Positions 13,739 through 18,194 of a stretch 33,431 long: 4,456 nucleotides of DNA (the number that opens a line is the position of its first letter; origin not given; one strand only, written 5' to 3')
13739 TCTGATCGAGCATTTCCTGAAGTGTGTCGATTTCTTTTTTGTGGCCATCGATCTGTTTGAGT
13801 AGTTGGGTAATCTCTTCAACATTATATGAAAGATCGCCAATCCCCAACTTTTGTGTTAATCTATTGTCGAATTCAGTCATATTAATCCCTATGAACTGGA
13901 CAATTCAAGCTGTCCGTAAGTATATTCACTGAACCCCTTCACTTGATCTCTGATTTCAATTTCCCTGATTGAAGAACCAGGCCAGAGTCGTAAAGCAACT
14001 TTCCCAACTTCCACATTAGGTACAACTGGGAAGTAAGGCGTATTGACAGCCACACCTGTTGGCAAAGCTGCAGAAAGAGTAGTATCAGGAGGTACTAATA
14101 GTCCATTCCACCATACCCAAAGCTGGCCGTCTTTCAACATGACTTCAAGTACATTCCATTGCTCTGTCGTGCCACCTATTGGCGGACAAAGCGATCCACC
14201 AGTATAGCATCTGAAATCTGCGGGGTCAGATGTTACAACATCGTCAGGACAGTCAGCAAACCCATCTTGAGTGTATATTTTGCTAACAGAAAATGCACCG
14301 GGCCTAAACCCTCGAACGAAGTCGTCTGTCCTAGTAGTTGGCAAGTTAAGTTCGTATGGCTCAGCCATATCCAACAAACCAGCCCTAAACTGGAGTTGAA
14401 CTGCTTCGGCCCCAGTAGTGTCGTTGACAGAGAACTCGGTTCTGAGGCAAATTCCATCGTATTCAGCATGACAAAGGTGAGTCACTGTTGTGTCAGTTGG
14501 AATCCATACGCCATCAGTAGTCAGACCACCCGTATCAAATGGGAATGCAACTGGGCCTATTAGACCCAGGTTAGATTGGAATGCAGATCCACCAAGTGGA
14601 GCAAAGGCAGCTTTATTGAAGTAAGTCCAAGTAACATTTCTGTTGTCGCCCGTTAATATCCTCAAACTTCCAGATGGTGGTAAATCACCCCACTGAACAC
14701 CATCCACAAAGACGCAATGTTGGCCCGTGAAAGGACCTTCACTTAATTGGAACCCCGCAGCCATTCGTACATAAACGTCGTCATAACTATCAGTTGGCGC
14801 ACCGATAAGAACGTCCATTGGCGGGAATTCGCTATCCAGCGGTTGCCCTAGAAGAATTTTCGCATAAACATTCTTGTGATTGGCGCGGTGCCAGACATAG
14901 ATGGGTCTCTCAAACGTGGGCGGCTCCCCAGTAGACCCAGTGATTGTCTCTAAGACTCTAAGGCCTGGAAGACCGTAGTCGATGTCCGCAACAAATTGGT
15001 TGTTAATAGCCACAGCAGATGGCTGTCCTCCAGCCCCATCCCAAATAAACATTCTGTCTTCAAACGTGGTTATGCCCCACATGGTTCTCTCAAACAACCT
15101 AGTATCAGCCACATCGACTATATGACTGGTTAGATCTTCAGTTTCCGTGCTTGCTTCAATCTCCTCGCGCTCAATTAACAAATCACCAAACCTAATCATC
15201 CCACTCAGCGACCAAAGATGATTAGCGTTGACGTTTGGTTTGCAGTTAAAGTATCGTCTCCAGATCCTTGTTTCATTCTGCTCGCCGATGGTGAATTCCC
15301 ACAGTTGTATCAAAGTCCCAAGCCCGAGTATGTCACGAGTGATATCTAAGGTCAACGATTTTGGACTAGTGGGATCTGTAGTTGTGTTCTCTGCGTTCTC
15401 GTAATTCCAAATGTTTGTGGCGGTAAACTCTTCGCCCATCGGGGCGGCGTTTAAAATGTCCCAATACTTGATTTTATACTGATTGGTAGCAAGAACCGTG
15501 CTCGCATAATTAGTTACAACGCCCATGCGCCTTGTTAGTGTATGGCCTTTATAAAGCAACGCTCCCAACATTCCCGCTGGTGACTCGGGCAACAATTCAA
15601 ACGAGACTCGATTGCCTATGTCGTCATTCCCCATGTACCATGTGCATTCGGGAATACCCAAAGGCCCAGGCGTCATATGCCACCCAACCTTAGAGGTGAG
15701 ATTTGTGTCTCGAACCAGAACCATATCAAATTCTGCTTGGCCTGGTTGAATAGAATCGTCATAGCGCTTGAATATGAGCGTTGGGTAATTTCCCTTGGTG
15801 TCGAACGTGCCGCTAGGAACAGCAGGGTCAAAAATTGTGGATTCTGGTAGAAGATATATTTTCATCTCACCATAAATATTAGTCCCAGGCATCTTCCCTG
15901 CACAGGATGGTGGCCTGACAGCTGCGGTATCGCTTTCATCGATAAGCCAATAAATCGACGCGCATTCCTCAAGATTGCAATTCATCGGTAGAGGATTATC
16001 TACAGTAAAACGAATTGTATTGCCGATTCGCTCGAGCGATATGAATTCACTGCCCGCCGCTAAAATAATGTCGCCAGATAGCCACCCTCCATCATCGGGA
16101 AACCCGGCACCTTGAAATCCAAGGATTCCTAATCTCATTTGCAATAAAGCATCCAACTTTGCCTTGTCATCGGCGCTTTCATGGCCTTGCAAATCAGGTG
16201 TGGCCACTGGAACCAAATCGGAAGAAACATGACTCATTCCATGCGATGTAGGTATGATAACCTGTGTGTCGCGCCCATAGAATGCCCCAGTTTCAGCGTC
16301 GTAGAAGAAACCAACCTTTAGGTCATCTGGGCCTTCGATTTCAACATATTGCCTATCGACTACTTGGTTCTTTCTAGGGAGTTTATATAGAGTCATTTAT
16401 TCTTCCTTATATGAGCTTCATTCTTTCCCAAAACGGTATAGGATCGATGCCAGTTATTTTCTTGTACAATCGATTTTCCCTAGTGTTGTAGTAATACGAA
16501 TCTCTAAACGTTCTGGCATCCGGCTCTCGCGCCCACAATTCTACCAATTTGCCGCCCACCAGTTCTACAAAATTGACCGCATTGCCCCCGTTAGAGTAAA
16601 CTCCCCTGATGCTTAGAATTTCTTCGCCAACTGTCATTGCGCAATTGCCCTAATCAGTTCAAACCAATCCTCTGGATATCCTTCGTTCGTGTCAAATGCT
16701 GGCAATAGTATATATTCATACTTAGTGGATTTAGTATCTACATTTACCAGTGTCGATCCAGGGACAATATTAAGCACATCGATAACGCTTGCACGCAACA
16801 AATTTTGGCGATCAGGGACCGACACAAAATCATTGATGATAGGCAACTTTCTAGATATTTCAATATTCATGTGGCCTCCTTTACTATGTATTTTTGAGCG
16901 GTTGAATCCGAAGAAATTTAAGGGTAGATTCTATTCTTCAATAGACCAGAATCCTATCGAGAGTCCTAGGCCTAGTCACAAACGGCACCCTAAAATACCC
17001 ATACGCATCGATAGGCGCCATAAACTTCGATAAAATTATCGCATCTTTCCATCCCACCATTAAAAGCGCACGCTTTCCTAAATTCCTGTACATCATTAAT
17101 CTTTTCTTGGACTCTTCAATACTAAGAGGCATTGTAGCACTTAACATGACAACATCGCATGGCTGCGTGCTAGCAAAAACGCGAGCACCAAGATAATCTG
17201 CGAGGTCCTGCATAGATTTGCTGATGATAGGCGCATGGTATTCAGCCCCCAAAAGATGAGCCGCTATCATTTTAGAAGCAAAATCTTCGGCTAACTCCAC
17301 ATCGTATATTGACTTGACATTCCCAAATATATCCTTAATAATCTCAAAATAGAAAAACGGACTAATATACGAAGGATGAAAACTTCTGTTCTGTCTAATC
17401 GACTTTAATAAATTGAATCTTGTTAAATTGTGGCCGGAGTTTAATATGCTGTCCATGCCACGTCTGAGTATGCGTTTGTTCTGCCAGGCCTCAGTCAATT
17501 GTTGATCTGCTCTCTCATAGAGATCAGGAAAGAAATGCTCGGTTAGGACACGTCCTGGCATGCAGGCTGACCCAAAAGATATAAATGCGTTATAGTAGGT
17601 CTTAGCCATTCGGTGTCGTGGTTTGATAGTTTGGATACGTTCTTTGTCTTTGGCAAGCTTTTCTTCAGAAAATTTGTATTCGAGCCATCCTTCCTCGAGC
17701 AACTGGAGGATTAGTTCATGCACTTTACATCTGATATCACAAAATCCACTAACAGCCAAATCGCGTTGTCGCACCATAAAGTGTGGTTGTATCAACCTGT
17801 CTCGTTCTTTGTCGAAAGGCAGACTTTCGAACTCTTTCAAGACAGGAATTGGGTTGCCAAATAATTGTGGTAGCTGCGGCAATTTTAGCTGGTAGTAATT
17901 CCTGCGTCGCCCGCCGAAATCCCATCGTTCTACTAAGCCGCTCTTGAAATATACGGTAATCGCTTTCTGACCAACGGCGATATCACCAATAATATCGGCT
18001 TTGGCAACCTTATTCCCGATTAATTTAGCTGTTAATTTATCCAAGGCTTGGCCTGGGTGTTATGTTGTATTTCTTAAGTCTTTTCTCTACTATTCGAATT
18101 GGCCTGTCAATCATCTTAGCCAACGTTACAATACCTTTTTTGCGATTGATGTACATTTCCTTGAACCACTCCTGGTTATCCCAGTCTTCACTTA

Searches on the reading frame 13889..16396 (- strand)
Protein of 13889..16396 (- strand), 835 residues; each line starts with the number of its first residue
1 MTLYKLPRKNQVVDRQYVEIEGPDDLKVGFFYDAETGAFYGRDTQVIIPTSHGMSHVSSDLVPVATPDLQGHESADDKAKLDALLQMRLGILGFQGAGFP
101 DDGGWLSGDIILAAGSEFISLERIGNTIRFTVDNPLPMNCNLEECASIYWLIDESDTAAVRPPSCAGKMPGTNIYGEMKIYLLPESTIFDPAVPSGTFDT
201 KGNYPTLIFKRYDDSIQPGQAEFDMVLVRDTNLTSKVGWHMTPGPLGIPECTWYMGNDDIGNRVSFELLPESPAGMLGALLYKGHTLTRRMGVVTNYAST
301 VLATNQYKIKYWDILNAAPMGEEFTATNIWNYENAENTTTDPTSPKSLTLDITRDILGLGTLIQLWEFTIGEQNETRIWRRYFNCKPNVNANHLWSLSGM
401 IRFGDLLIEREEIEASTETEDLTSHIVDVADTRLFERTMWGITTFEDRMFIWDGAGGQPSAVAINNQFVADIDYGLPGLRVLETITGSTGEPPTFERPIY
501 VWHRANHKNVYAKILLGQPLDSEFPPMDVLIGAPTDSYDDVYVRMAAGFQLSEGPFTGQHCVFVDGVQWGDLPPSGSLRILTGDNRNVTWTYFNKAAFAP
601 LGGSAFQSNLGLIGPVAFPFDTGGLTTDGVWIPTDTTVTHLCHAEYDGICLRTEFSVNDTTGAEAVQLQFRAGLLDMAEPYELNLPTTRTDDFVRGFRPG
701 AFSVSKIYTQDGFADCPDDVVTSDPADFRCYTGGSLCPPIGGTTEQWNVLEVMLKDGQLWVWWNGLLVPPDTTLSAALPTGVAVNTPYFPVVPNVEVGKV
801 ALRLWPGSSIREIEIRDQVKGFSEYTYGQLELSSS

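Call 5: search_protein_families(library=phrogs, proteins=[window:13889-16396:-], max_evalue=0.001)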
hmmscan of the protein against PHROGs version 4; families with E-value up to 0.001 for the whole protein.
window:13889-16396:- (835 aa): 0 families

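Call 11: search_protein_families(library=pfam, proteins=[window:13889-16396:-], max_evalue=0.01)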
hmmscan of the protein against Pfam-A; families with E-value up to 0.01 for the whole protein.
window:13889-16396:- (835 aa): 0 families

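Call 25: search_protein_families(library=ncbifam, proteins=[window:13889-16396:-], max_evalue=0.01)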
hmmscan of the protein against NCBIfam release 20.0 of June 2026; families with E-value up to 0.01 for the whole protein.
window:13889-16396:- (835 aa): 0 families

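Call 26: search_protein_families(library=padloc, proteins=[window:13889-16396:-], max_evalue=0.01)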
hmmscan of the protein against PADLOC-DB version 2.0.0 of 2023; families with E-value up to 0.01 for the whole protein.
window:13889-16396:- (835 aa): 0 families

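Call 37: search_solved_structures(query=A3, max_evalue=1)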
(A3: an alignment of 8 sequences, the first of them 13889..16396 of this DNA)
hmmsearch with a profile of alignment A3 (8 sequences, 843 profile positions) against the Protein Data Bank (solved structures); distinct sequences matched with E-value up to 1: 3.
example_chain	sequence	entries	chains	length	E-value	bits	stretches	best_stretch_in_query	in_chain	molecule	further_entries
9j1l_3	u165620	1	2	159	0.1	13.8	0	64-96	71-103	FtbO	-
9j1l_O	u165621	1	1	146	0.32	12.2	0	64-96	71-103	FtbO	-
9jdh_A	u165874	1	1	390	0.67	11.1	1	384-442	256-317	Peptidase C39-like domain-containing protein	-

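Call 102: find_related_loci(query=A3, collection=viral_contigs, flank=10000)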
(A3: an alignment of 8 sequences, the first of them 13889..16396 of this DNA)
Query A3 (835 aa) in viral_contigs; peptide patterns used: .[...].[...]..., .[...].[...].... (x = any residue, [..] = any of these).
203 stretches matched a pattern; 36 encode a relative of the query (tblastn E <= 1e-3); 30 distinct loci.
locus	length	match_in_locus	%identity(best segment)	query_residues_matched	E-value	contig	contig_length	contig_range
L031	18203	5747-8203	52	1-832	0e+0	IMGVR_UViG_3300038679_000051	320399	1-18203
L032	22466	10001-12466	46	1-833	0e+0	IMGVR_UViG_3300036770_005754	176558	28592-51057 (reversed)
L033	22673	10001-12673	44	6-832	0e+0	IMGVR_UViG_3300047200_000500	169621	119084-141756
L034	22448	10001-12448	45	1-832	0e+0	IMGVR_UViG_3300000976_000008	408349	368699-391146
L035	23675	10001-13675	50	1-832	0e+0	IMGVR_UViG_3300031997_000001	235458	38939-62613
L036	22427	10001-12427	44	1-833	0e+0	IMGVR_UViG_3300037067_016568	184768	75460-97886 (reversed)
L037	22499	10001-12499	42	1-834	0e+0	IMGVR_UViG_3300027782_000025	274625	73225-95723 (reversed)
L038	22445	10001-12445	42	1-832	0e+0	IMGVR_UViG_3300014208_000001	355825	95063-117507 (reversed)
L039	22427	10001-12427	43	1-833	0e+0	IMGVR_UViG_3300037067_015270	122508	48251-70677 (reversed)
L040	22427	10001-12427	43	1-833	0e+0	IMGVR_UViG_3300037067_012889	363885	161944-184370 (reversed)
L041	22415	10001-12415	45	1-833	0e+0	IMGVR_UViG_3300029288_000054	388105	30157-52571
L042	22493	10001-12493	47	1-833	0e+0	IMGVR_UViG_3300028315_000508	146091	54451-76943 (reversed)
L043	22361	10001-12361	39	5-833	4e-179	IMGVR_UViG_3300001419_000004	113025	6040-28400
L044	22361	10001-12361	39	5-833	4e-179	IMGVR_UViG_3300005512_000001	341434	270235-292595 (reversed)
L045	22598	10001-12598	38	5-832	6e-179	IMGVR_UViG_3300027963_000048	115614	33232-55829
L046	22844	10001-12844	56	5-834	2e-174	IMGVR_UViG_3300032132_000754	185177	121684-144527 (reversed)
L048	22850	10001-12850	53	4-834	2e-169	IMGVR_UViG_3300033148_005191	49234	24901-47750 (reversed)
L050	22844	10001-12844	53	4-834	1e-160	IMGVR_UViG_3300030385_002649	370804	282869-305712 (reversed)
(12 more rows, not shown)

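Call 106: search_protein_families(library=ncbifam, proteins=[L046:8893-9936:-, L048:8913-9893:-, L050:8830-9840:-, L031:12418-13353:+, L041:17322-18296:-, L045:4183-5070:+], max_evalue=1e-10)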
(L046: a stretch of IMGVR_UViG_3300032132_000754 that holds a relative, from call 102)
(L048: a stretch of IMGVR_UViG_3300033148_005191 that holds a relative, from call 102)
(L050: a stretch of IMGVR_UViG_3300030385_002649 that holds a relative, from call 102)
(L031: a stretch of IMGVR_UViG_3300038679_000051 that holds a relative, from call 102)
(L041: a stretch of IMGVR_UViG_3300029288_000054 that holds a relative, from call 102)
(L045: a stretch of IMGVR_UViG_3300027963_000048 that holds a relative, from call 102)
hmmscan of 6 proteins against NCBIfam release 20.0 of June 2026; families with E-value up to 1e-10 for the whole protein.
L046:8893-9936:- (347 aa): 9 families
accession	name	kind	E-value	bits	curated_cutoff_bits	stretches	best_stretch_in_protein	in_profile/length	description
TIGR01430.1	aden_deam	equivalog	1.1e-64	218.6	216.55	1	27-343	2-312/323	adenosine deaminase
NF006847.0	PRK09358.1-2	equivalog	7.5e-52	176.3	412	1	18-344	5-342/364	adenosine deaminase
NF006846.0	PRK09358.1-1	equivalog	3.3e-50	171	459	1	24-342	4-318/333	adenosine deaminase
NF006848.0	PRK09358.1-3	equivalog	1.4e-44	152.7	426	1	24-321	2-286/325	adenosine deaminase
NF006849.0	PRK09358.1-5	equivalog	3.5e-38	131.6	494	1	19-308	5-287/350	adenosine deaminase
NF006850.0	PRK09358.1-6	equivalog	8.2e-37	126.8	419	1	22-344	4-317/334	adenosine deaminase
NF006854.0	PRK09358.3-1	equivalog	2.2e-32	112.5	530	1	23-345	11-325/344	adenosine deaminase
NF006856.0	PRK09358.3-3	equivalog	7.2e-24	84.5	510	1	186-332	156-306/316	adenosine deaminase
NF006859.0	PRK09358.3-6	equivalog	8.5e-11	41.6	549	0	170-325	128-282/299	adenosine deaminase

L048:8913-9893:- (326 aa): 9 families
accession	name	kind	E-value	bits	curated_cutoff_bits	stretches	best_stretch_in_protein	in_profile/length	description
TIGR01430.1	aden_deam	equivalog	3.4e-64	216.9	216.55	1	9-319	3-305/323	adenosine deaminase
NF006846.0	PRK09358.1-1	equivalog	9.1e-53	179.4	459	1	5-323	4-316/333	adenosine deaminase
NF006847.0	PRK09358.1-2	equivalog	1.3e-47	162.4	412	1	3-318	9-333/364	adenosine deaminase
NF006848.0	PRK09358.1-3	equivalog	9e-47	159.9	426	1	5-324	2-310/325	adenosine deaminase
NF006850.0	PRK09358.1-6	equivalog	1.5e-37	129.2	419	1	3-291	4-280/334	adenosine deaminase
NF006854.0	PRK09358.3-1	equivalog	3.3e-34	118.5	530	1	3-314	10-308/344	adenosine deaminase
NF006849.0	PRK09358.1-5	equivalog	3.2e-33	115.3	494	1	4-310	9-310/350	adenosine deaminase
NF006856.0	PRK09358.3-3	equivalog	1.7e-17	63.6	510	1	173-299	163-289/316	adenosine deaminase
NF006859.0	PRK09358.3-6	equivalog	2.8e-11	43.2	549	1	195-288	174-267/299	adenosine deaminase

L050:8830-9840:- (336 aa): 9 families
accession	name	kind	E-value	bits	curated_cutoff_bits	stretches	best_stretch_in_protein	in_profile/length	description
TIGR01430.1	aden_deam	equivalog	1.9e-67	227.6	216.55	1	12-330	3-312/323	adenosine deaminase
NF006846.0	PRK09358.1-1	equivalog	1.4e-57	195.2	459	1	12-330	8-319/333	adenosine deaminase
NF006847.0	PRK09358.1-2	equivalog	2.2e-53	181.4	412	1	4-329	7-340/364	adenosine deaminase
NF006848.0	PRK09358.1-3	equivalog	2.8e-45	155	426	1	10-329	4-311/325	adenosine deaminase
NF006854.0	PRK09358.3-1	equivalog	5.3e-41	140.8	530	1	7-330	11-323/344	adenosine deaminase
NF006849.0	PRK09358.1-5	equivalog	3.1e-39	135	494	1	4-308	6-304/350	adenosine deaminase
NF006850.0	PRK09358.1-6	equivalog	1.5e-37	129.2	419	1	5-330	3-316/334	adenosine deaminase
NF006856.0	PRK09358.3-3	equivalog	2e-17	63.3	510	1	176-322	163-309/316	adenosine deaminase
NF006859.0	PRK09358.3-6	equivalog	4.2e-12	45.9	549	1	195-292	171-268/299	adenosine deaminase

L031:12418-13353:+ (312 aa): 8 families
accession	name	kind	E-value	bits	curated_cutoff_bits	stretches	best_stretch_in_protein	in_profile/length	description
NF006846.0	PRK09358.1-1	equivalog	5.2e-34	117.8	459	1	3-308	9-313/333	adenosine deaminase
TIGR01430.1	aden_deam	equivalog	9.8e-33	113.5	216.55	1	2-309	3-307/323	adenosine deaminase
NF006854.0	PRK09358.3-1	equivalog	2.1e-27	96.1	530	1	186-308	195-317/344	adenosine deaminase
NF006848.0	PRK09358.1-3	equivalog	1e-24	87.4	426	1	189-309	187-307/325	adenosine deaminase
NF006847.0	PRK09358.1-2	equivalog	2.6e-18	66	412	1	150-309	170-336/364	adenosine deaminase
NF006849.0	PRK09358.1-5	equivalog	3.5e-18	65.8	494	1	188-303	200-315/350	adenosine deaminase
NF006850.0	PRK09358.1-6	equivalog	2.3e-17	62.8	419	1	3-309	11-311/334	adenosine deaminase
NF006856.0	PRK09358.3-3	equivalog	5.9e-14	51.9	510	1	144-305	151-308/316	adenosine deaminase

L041:17322-18296:- (324 aa): 8 families
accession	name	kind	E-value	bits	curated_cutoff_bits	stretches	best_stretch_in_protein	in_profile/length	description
TIGR01430.1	aden_deam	equivalog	5e-33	114.5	216.55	1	23-319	4-303/323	adenosine deaminase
NF006846.0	PRK09358.1-1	equivalog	1.7e-27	96.4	459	1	18-317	4-308/333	adenosine deaminase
NF006848.0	PRK09358.1-3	equivalog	1.5e-22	80.3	426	1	22-316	6-300/325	adenosine deaminase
NF006854.0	PRK09358.3-1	equivalog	2.5e-17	63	530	1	23-306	17-300/344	adenosine deaminase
NF006849.0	PRK09358.1-5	equivalog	4.4e-17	62.2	494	1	26-318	18-316/350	adenosine deaminase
NF006856.0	PRK09358.3-3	equivalog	2.5e-16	59.7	510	1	128-302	113-290/316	adenosine deaminase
NF006850.0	PRK09358.1-6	equivalog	7.3e-15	54.6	419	1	23-321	11-309/334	adenosine deaminase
NF006847.0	PRK09358.1-2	equivalog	3.4e-12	45.9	412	1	23-314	16-327/364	adenosine deaminase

L045:4183-5070:+ (296 aa): 4 families
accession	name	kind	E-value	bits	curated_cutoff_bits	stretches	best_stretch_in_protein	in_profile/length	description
TIGR01430.1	aden_deam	equivalog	3.8e-17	62.3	216.55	1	126-274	137-286/323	adenosine deaminase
NF006848.0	PRK09358.1-3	equivalog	9.4e-12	44.8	426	1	197-287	209-300/325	adenosine deaminase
NF006846.0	PRK09358.1-1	equivalog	1.9e-11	43.6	459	1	199-273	218-292/333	adenosine deaminase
NF006854.0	PRK09358.3-1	equivalog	5.4e-11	42.1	530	1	197-273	220-296/344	adenosine deaminase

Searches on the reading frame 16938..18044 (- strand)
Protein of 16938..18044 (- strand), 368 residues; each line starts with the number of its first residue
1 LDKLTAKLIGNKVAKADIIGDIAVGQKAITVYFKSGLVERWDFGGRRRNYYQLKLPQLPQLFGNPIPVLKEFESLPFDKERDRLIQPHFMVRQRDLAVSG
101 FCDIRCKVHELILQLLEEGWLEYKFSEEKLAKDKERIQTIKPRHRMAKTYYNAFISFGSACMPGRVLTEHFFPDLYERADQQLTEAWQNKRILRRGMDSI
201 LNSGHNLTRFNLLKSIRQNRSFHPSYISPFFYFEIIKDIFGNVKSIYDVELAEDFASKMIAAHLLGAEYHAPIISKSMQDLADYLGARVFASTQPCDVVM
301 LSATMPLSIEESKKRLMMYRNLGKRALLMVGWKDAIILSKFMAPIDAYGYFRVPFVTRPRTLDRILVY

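Call 3: search_protein_families(library=pfam, proteins=[window:16938-18044:-], max_evalue=0.1)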
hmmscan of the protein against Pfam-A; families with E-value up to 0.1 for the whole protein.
window:16938-18044:- (368 aa): 0 families

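Call 5: search_protein_families(library=phrogs, proteins=[window:16938-18044:-], max_evalue=0.001)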
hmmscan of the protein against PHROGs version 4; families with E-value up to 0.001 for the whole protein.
window:16938-18044:- (368 aa): 0 families

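Call 25: search_protein_families(library=ncbifam, proteins=[window:16938-18044:-], max_evalue=0.01)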
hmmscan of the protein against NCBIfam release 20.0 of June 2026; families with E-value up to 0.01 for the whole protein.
window:16938-18044:- (368 aa): 0 families

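Call 26: search_protein_families(library=padloc, proteins=[window:16938-18044:-], max_evalue=0.01)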
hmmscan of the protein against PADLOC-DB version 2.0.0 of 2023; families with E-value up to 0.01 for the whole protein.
window:16938-18044:- (368 aa): 0 families

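Call 38: search_solved_structures(query=A2, max_evalue=1)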
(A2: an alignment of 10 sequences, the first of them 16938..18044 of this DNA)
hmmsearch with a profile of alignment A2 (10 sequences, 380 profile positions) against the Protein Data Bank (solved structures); distinct sequences matched with E-value up to 1: 0.

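Call 52: find_homologous_proteins(query=window:16938-18044:-)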
Query window:16938-18044:-: 2545 candidates shared short words with the query, none scored E <= 0.001.

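Call 82: predict_structure(protein=window:16938-18044:-)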
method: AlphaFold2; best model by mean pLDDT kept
length: 368 residues; sequences in the alignment: 1
mean_pLDDT: 34.6   pTM: 0.20
mean pLDDT of the five models: 34.6, 32.0, 31.1, 29.2, 27.0
residues with pLDDT >= 90: 0; 70-90: 0; 50-70: 23; < 50: 345
segments of 3 or more residues with pLDDT < 50: 1-10, 13-17, 19-28, 50-368
pLDDT, mean of each block of 10 residues (from residue 1): 42 47 45 53 55 37 29 30 27 25 33 38 38 40 27 27 29 35 37 32 32 33 31 35 31 34 29 34 33 32 36 43 36 32 28 26 27
secondary structure, 60 per line:
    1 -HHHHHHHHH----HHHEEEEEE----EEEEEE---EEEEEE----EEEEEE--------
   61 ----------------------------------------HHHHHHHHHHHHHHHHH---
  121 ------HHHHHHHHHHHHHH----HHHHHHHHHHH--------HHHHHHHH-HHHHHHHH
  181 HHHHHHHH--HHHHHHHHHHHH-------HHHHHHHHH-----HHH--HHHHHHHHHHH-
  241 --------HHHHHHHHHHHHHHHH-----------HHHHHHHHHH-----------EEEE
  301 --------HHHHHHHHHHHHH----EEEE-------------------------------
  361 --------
elements in order: H2-10 E18-23 E28-33 E37-42 E47-52 H101-117 H127-140 H145-155 H164-171 H173-188 H191-202 H210-218 H229-239 H249-264 H276-285 E297-300 H309-321 E326-329

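Call 84: search_protein_representatives(protein=window:16938-18044:-)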
Query: 368 residues. Proteins with E-value up to 0.001 (for the whole library): 123; up to 1e-10: 59; up to 1e-30: 2. The best 123 are listed.
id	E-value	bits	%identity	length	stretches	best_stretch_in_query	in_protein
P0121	2.6e-36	141.9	31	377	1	10-330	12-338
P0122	7.8e-32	127.2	31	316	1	64-315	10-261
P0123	1.8e-30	122.7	29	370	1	15-365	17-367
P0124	1.7e-27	112.9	27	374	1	16-339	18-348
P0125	2.0e-27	112.6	26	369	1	14-323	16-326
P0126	4.6e-27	111.5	27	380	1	24-344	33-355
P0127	4.0e-25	105.1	34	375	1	12-240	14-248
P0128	8.9e-25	104.0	28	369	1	25-334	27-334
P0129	1.2e-23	100.3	27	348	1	33-339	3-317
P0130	5.1e-23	98.2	28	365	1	3-336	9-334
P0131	1.1e-22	97.1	28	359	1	29-319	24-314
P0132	4.0e-22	95.2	28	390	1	30-355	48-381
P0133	2.8e-21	92.5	29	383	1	22-285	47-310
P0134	8.9e-21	90.8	29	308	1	61-331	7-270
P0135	1.1e-20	90.5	24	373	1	17-343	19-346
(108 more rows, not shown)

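Call 86: search_protein_families(library=pfam, alignment_id=A5, max_evalue=0.01)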
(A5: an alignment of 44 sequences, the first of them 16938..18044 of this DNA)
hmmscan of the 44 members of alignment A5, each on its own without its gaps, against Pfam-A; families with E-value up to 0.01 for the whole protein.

A. member 1, window:16938-18044:- (368 aa): 0 families

B. families by the number of members that match (of 44 scanned): 13 families
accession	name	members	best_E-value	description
PF13384.12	HTH_23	5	3.3e-06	Homeodomain-like domain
PF03683.19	UPF0175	4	2.9e-06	Uncharacterised protein family (UPF0175)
PF13518.12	HTH_28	4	0.00013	Helix-turn-helix domain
PF13551.12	HTH_29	3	0.00015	Winged helix-turn helix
PF18024.7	HTH_50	2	0.0032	Helix-turn-helix domain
PF19575.5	HTH_58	1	0.00013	Helix-turn-helix domain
PF00440.29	TetR_N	1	0.0019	Bacterial regulatory proteins, tetR family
PF02796.21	HTH_7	1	0.0025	Helix-turn-helix domain of resolvase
PF02954.25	HTH_8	1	0.0054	Bacterial regulatory protein, Fis family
PF13404.12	HTH_AsnC-type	1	0.0059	AsnC-type helix-turn-helix domain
PF18160.6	SLATT_5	1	0.0065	SMODS and SLOG-associating 2TM effector domain family 5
PF15514.12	ThaI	1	0.0082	Restriction endonuclease ThaI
PF06148.17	COG2_N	1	0.0087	COG2 N-terminal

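Call 87: search_solved_structures(query=A5, max_evalue=1)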
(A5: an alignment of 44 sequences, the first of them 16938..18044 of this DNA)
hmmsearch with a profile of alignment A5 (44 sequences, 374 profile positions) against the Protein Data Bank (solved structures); distinct sequences matched with E-value up to 1: 6.
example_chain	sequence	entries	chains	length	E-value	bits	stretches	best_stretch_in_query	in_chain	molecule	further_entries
9ohl_C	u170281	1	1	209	0.087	15.1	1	236-345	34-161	rRNA N(6)-adenosine-methyltransferase METTL5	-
6h2u_A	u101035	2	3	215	0.093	15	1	236-344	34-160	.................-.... protein 5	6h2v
5tul_A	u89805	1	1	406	0.17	14.1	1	23-70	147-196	Tetracycline destructase Tet(55)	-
8twf_D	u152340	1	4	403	0.33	13.2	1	24-58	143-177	6-hydroxynicotinate 3-monooxygenase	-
6nz1_A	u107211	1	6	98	0.81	11.9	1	129-215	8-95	Design construct XXA_GVDQ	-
5tuk_A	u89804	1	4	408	0.94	11.7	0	22-68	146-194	Tetracycline destructase Tet(51)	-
